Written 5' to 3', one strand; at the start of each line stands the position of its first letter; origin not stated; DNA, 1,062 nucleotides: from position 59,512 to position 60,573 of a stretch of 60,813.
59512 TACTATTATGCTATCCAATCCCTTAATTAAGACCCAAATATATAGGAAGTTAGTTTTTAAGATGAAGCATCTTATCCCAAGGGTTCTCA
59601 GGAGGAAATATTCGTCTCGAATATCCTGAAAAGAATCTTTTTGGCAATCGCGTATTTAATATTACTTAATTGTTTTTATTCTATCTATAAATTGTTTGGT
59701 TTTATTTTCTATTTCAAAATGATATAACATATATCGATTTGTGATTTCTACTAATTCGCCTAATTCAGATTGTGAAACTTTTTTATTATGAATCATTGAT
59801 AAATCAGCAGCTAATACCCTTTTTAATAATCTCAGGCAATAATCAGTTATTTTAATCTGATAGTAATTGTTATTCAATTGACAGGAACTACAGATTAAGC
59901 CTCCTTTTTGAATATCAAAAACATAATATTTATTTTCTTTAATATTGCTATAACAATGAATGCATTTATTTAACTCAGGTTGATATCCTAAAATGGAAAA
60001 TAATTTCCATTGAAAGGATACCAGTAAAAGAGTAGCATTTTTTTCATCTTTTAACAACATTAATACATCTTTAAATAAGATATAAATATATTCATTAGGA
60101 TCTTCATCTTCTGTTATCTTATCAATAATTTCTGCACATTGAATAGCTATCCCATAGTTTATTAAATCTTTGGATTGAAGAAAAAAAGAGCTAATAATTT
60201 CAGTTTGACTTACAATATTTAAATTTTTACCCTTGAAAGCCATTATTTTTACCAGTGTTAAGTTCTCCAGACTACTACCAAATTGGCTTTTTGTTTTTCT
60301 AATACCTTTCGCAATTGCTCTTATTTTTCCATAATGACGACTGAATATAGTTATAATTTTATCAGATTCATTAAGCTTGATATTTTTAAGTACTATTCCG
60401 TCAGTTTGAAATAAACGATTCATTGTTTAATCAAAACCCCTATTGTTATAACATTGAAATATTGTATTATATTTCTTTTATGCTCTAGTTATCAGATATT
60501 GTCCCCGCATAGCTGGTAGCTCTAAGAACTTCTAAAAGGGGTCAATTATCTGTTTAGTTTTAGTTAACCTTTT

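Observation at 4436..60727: Ten copies of a modular, non-coding intergenic repeat family (A-B-C-D-E mosaic element)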

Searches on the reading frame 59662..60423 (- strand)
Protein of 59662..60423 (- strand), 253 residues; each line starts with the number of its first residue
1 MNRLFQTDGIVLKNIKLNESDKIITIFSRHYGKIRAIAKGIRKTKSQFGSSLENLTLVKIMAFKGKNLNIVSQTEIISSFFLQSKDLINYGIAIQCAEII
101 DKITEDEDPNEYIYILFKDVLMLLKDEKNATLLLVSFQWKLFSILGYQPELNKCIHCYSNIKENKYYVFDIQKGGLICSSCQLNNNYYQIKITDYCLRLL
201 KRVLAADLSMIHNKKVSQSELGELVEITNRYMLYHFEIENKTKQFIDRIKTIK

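Call 8: search_protein_families(library=ncbifam, proteins=[window:59662-60423:-])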
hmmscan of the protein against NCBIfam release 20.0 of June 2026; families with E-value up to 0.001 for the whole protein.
window:59662-60423:- (253 aa): 1 family
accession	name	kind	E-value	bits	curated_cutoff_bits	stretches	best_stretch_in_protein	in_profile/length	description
TIGR00613.1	reco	equivalog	1.3e-47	162.3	48.7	1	6-248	2-238/239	DNA repair protein RecO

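Call 9: find_encoding_contigs(protein=window:59662-60423:-, flank=3000, max_places=6)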
Protein window:59662-60423:- (253 aa): 6 contigs read that carry it; 6 places shown.
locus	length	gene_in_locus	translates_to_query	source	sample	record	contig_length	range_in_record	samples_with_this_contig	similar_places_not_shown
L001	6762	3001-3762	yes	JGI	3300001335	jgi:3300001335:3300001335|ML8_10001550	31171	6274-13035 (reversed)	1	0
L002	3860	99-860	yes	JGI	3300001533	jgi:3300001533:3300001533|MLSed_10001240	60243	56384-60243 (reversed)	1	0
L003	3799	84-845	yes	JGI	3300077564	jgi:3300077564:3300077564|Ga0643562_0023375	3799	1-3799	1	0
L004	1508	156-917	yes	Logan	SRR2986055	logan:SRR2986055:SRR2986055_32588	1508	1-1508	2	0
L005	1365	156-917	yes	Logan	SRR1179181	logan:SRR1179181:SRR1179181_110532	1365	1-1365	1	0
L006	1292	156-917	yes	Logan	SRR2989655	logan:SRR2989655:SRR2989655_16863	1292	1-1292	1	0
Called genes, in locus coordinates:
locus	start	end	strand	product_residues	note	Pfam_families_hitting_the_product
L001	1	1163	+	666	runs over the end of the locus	PF06808:DctM, PF11874:DUF3394 (weak)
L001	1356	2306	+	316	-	PF11258:DUF3048, PF17479:DUF3048_C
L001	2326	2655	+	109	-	PF00383:dCMP_cyt_deam_1, PF08211:dCMP_cyt_deam_2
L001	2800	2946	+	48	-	-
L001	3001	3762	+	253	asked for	PF11967:RecO_N, PF02565:RecO_C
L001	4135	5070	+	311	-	PF02091:tRNA-synt_2e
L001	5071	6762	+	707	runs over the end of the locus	PF02092:tRNA_synt_2f, PF05746:DALR_1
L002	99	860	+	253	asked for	PF11967:RecO_N, PF02565:RecO_C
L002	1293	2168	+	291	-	PF02091:tRNA-synt_2e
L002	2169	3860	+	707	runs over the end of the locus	PF02092:tRNA_synt_2f, PF05746:DALR_1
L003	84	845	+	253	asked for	PF11967:RecO_N, PF02565:RecO_C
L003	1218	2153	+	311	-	PF02091:tRNA-synt_2e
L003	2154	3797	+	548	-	?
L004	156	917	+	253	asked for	PF11967:RecO_N, PF02565:RecO_C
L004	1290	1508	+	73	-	?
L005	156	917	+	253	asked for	PF11967:RecO_N, PF02565:RecO_C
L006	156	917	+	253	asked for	PF11967:RecO_N, PF02565:RecO_C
